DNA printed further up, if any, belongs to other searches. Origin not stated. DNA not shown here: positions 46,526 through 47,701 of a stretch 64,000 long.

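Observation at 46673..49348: Hybrid histidine kinase-receiver fused to a C-terminal DegV (fatty-acid-binding) domain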

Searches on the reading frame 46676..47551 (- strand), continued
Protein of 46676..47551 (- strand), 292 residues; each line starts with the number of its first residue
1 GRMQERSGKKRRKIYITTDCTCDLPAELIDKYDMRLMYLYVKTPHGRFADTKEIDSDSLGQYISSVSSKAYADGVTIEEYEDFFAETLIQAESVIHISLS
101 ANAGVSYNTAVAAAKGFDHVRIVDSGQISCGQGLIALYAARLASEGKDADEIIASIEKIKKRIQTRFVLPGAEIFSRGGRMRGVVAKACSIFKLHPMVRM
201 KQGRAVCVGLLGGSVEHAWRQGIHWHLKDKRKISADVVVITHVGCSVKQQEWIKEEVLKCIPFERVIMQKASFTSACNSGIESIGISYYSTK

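Call 36: search_solved_structures(query=A2, max_evalue=0.001, show_alignments=5)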
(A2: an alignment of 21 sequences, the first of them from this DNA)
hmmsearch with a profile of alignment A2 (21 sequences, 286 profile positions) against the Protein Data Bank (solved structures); distinct sequences matched with E-value up to 0.001: 25.
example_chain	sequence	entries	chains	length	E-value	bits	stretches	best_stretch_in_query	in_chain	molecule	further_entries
2dt8_A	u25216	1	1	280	1.7e-43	152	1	7-282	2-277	DegV family protein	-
1pzx_A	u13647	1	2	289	3.7e-42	147.6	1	6-285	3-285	Hypothetical protein APC36103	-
4x9x_A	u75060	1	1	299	2.4e-40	141.7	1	4-285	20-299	DegV domain-containing protein MW1315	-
6mh9_A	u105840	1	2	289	6.6e-33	117.2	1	6-283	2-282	Fatty Acid Kinase (Fak) B1 protein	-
3fys_A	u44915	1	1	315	7.1e-33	117.1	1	5-282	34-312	Protein degV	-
7sg3_A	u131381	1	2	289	1e-32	116.6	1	6-283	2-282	Fatty Acid Kinase B1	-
6nyu_A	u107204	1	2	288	1.5e-32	116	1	6-284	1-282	DegV domain-containing protein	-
5woo_A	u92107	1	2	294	4e-32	114.7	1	5-283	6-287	EDD domain protein, DegV family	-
5uto_A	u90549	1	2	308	4.7e-32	114.4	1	5-283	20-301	EDD domain protein, DegV family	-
6alw_A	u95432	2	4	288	1.1e-31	113.3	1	6-283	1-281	EDD domain protein, DegV family | Fatty acid Kinase (Fak) B1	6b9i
6nm1_A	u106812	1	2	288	1.6e-31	112.7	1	6-283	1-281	Fatty acid Kinase (Fak) B1 protein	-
7scl_A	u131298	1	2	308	2.8e-31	111.9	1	5-283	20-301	Fatty Acid Kinase B1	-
1vpv_A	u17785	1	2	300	3e-30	108.5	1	2-280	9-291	UPF0230 protein TM1468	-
1mgp_A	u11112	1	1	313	1.5e-29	106.3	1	5-280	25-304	Hypothetical protein TM841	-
3nyi_A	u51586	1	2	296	2.4e-29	105.5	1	9-284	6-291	fat acid-binding protein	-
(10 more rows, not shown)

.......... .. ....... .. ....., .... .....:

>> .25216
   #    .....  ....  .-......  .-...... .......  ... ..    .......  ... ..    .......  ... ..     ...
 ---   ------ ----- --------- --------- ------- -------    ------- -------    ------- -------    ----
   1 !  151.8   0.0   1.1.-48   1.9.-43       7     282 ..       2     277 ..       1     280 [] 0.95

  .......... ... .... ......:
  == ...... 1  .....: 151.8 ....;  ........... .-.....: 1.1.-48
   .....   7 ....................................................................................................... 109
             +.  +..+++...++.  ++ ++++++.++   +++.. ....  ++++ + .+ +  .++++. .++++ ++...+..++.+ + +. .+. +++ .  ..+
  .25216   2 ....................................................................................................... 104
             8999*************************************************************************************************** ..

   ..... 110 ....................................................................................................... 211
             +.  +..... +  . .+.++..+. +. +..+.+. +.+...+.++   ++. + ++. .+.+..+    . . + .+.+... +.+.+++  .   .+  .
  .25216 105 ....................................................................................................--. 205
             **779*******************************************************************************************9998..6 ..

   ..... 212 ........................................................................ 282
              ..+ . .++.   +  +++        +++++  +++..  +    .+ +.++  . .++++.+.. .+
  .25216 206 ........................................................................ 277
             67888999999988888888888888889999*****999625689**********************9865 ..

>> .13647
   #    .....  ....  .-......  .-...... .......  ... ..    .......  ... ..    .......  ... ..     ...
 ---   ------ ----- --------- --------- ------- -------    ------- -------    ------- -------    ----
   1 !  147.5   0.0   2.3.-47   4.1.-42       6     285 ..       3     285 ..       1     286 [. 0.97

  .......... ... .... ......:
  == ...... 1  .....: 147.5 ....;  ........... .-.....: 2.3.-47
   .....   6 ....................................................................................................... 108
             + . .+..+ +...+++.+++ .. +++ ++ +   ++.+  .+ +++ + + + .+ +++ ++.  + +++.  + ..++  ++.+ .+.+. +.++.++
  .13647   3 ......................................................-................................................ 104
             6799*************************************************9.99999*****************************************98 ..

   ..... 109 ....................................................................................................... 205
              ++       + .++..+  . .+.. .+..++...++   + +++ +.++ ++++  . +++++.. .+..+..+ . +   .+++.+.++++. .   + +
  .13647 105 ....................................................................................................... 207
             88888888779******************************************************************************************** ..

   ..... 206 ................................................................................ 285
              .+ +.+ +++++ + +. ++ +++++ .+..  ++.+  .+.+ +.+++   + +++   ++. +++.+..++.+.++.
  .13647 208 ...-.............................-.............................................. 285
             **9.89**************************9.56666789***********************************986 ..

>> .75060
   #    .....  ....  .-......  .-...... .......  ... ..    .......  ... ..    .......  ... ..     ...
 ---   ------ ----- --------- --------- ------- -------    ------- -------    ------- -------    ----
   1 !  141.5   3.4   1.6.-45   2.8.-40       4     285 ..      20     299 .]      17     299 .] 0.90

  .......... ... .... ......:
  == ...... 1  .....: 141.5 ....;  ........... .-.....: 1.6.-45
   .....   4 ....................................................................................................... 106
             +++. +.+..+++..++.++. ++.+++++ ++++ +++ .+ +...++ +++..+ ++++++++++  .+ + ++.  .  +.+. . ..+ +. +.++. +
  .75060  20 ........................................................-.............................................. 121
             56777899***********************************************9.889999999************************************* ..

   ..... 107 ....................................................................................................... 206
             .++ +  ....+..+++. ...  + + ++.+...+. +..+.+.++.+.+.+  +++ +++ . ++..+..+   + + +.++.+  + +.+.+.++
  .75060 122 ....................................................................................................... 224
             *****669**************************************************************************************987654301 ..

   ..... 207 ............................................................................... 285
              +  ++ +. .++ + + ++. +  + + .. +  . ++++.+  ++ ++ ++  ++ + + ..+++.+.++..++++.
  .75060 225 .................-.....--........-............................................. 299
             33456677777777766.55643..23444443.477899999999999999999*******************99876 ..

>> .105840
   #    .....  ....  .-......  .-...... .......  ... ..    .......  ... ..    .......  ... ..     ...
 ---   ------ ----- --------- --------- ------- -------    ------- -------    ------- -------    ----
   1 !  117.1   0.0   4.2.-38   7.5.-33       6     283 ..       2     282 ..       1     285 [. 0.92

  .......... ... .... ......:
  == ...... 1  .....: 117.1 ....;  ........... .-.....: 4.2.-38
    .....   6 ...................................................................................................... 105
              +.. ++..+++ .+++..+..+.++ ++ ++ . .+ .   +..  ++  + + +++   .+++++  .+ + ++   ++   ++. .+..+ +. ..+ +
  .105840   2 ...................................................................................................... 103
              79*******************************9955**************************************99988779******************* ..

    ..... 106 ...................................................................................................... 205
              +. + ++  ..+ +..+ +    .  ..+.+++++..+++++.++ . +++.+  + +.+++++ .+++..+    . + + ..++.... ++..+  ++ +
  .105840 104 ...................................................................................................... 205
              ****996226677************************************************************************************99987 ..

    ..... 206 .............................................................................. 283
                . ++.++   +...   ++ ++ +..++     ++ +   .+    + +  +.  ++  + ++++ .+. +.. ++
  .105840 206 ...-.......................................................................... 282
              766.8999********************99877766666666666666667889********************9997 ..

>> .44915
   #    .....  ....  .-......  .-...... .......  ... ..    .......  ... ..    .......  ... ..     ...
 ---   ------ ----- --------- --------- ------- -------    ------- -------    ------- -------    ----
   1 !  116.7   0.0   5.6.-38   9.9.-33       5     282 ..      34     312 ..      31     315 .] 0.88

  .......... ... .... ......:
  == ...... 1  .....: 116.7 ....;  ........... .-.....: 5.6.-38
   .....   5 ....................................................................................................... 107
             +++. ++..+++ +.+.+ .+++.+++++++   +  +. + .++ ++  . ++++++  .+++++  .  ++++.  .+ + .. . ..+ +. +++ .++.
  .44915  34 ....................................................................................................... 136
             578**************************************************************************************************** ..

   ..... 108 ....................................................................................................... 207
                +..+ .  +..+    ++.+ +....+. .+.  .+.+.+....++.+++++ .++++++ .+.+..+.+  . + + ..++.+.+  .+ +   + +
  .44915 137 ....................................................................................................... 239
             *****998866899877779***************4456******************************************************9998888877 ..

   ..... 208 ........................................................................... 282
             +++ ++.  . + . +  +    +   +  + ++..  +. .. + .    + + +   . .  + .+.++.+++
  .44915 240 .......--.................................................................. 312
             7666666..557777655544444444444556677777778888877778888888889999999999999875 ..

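Call 44: find_related_loci(query=A3, collection=genome_contigs, flank=10000)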
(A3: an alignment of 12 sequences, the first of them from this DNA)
Query A3 (286 aa) in genome_contigs; peptide patterns used: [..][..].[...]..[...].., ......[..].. (x = any residue, [..] = any of these).
109 stretches matched a pattern; 98 encode a relative of the query (tblastn E <= 1e-3); the best 80 are kept; 80 distinct loci.
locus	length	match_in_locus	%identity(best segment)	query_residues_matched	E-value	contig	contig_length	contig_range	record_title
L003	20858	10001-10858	90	1-286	1e-178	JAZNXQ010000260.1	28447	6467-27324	MAG: Lachnospiraceae bacterium isolate T1900044778_TS20190244.MAGScoT_cleanbin_000052 SGB_2530_k141_3251354, whole genom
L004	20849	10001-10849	66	3-285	4e-135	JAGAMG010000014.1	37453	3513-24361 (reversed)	MAG: Lachnospiraceae bacterium isolate RGIG8571 Water_deer_Cecum-3__c167400, whole genome shotgun sequence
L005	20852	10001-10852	60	1-284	2e-124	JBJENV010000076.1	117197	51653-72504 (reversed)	MAG: Lachnospiraceae bacterium isolate PUUB17_bin.027 NODE_67_length_117197_cov_8.540011, whole genome shotgun sequence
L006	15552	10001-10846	62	3-284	2e-124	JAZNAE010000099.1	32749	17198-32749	MAG: Lachnospiraceae bacterium isolate T1900044748_TS20190414.MAGScoT_cleanbin_000027 SGB_2144_k141_605102, whole genome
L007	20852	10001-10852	61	1-284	7e-124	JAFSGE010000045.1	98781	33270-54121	MAG: Lachnospiraceae bacterium isolate RGIG3113 Goat_Rectum-6__c598205, whole genome shotgun sequence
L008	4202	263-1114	62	1-284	1e-125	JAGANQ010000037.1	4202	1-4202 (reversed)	MAG: Lachnospiraceae bacterium isolate RGIG8607 Water_deer_Cecum.Co__c644495, whole genome shotgun sequence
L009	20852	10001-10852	62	1-284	7e-124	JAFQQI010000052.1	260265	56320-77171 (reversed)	MAG: Lachnospiraceae bacterium isolate RGIG2054 Goat_Colon-2__c247683, whole genome shotgun sequence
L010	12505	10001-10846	62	3-284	2e-123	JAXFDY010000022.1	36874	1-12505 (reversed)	MAG: Lachnospiraceae bacterium isolate SUG2680 k141_1039280, whole genome shotgun sequence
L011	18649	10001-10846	64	3-284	3e-123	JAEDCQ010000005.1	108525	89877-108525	MAG: Lachnospiraceae bacterium isolate MAG010 NODE_76_length_108525_cov_14.476417, whole genome shotgun sequence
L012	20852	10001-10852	60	1-284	8e-123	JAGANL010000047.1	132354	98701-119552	MAG: Lachnospiraceae bacterium isolate RGIG8602 Water_deer_Cecum.Co__c1170782, whole genome shotgun sequence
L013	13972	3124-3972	62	1-283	3e-122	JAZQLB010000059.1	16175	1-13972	MAG: Lachnospiraceae bacterium isolate T1900044611_TS20190077.MAGScoT_cleanbin_000028 SGB_804_k141_109692, whole genome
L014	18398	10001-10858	58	1-286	1e-121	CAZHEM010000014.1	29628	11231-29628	MAG TPA_asm: uncultured Acetatifactor sp. isolate SRP350583_co1_583 genome assembly, contig: NODE_2524_length_29628_cov_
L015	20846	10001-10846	59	3-284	2e-121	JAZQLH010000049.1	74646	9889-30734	MAG: Acetatifactor sp. isolate T1900044610_TS20190076.MAGScoT_cleanbin_000022 SGB_796_k141_1934003, whole genome shotgun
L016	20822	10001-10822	62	11-284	9e-121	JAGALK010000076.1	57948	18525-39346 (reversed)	MAG: Lachnospiraceae bacterium isolate RGIG8549 Water_deer_Cecum-3__c345785, whole genome shotgun sequence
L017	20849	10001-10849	59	1-283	5e-119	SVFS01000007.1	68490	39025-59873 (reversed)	MAG: Lachnospiraceae bacterium isolate SIG338 NODE_9829_length_68490_cov_7.491845, whole genome shotgun sequence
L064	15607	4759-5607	42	2-282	6e-76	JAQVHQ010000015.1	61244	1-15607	MAG: Lachnospiraceae bacterium isolate STE_209 NODE_794_length_61244_cov_39.656266_Sandtown_E, whole genome shotgun sequ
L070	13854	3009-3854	34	5-282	2e-56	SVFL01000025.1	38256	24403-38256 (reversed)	MAG: Lachnospiraceae bacterium isolate SIG331 NODE_23215_length_38256_cov_3.143146, whole genome shotgun sequence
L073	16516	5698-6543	34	5-282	1e-51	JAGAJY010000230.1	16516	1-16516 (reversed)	MAG: Oscillospiraceae bacterium isolate RGIG8511 Water_deer_Cecum-2__c399307, whole genome shotgun sequence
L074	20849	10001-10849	33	4-282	6e-51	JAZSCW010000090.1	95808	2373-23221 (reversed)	MAG: Lachnospiraceae bacterium isolate T1900044602_TS20190068.MAGScoT_cleanbin_000046 SGB_707_k141_1026804, whole genome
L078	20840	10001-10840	35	7-282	1e-48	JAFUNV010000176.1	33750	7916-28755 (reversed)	MAG: Ruminiclostridium sp. isolate RGIG4664 Roe_deer_Rectum-5__c438936, whole genome shotgun sequence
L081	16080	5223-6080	34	1-282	6e-48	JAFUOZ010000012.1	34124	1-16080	MAG: Oscillospiraceae bacterium isolate RGIG4694 Roe_deer_Rectum.Co__c243557, whole genome shotgun sequence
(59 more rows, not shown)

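Call 47: search_protein_families(library=pfam, proteins=[L070:3879-5237:+, L078:10884-12287:+, L081:6099-7520:+, L074:10764-12272:+, L070:225-2996:+, L078:6835-9987:+, L070:3003-3866:+, L064:5828-8884:+], max_evalue=0.01)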
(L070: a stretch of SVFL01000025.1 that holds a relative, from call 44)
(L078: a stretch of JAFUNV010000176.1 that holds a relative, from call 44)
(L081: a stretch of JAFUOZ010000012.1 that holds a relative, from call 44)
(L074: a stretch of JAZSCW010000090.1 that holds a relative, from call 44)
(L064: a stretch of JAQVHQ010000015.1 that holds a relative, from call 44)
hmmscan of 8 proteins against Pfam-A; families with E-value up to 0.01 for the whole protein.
L070:3879-5237:+ (452 aa): 3 families
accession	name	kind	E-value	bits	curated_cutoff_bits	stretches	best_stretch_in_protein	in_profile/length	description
PF00990.26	GGDEF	-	8.4e-41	139.9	23.8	1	146-297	2-160/161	Diguanylate cyclase, GGDEF domain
PF00072.30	Response_reg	-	1.8e-29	102.6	30.2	1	4-114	1-110/111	Response regulator receiver domain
PF23198.2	PDE8A_N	-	0.0033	17.8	29.6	0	22-93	32-104/147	PDE8A-like, N-terminal domain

L078:10884-12287:+ (467 aa): 3 families
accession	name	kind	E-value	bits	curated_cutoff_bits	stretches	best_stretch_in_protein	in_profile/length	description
PF00990.26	GGDEF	-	1.5e-41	142.3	23.8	1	146-297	2-160/161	Diguanylate cyclase, GGDEF domain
PF00072.30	Response_reg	-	2.6e-27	95.6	30.2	1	4-113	1-109/111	Response regulator receiver domain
PF22335.1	Cas10-Cmr2_palm2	-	0.0094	16.5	27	0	174-298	3-131/133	Cas10/Cmr2, second palm domain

L081:6099-7520:+ (473 aa): 2 families
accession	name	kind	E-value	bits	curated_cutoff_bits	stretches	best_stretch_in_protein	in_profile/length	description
PF00990.26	GGDEF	-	5.1e-40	137.3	23.8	1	151-302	2-160/161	Diguanylate cyclase, GGDEF domain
PF00072.30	Response_reg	-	1.5e-29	102.8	30.2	1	9-119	1-110/111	Response regulator receiver domain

L074:10764-12272:+ (502 aa): 3 families
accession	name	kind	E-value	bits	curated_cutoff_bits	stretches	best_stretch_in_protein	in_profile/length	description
PF00990.26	GGDEF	-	4.1e-40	137.6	23.8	1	190-341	2-160/161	Diguanylate cyclase, GGDEF domain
PF00072.30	Response_reg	-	1.5e-29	102.9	30.2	1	48-157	1-109/111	Response regulator receiver domain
PF23198.2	PDE8A_N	-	0.0046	17.3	29.6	0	52-138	19-105/147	PDE8A-like, N-terminal domain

L070:225-2996:+ (923 aa): 4 families
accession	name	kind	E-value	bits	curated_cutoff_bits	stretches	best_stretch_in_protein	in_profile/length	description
PF02518.31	HATPase_c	-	1.4e-28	100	26.4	1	306-420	1-110/111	Histidine kinase-, DNA gyrase B-, and HSP90-like ATPase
PF00072.30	Response_reg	-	5.5e-24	84.9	30.2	1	573-684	1-108/111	Response regulator receiver domain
PF00512.31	HisKA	-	5.4e-20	71.6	26.9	1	194-259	2-66/66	His Kinase A (phospho-acceptor) domain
PF01627.28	Hpt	-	2.9e-07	31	24.6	1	738-814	1-77/84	Hpt domain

L078:6835-9987:+ (1050 aa): 6 families
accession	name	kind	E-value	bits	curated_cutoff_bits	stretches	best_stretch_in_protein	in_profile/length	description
PF02518.31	HATPase_c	-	1.7e-28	99.7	26.4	1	427-541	1-110/111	Histidine kinase-, DNA gyrase B-, and HSP90-like ATPase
PF00072.30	Response_reg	-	1.2e-22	80.6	30.2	1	694-805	1-108/111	Response regulator receiver domain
PF00512.31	HisKA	-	4.8e-20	71.8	26.9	1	314-380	1-66/66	His Kinase A (phospho-acceptor) domain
PF01627.28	Hpt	-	4.9e-06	27.1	24.6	1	862-923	1-62/84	Hpt domain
PF02743.24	dCache_1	-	0.00018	21.5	45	1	114-240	90-226/240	Cache domain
PF13589.12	HATPase_c_3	-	0.0017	18.9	25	0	449-509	17-78/137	Histidine kinase-, DNA gyrase B-, and HSP90-like ATPase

L070:3003-3866:+ (287 aa): 1 family
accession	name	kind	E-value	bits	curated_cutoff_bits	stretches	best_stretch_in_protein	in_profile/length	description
PF02645.21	DegV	-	2.9e-47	161.8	27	1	5-287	1-280/280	Uncharacterised protein, DegV family COG1307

L064:5828-8884:+ (1018 aa): 3 families
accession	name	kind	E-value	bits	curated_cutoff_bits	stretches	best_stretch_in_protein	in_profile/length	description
PF00563.25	EAL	-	7.3e-67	225.6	31.3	1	306-540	3-236/236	EAL domain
PF00990.26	GGDEF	-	8e-58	195.2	23.8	2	855-1009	3-159/161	Diguanylate cyclase, GGDEF domain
PF00072.30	Response_reg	-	5.2e-42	142.9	30.2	2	8-119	1-109/111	Response regulator receiver domain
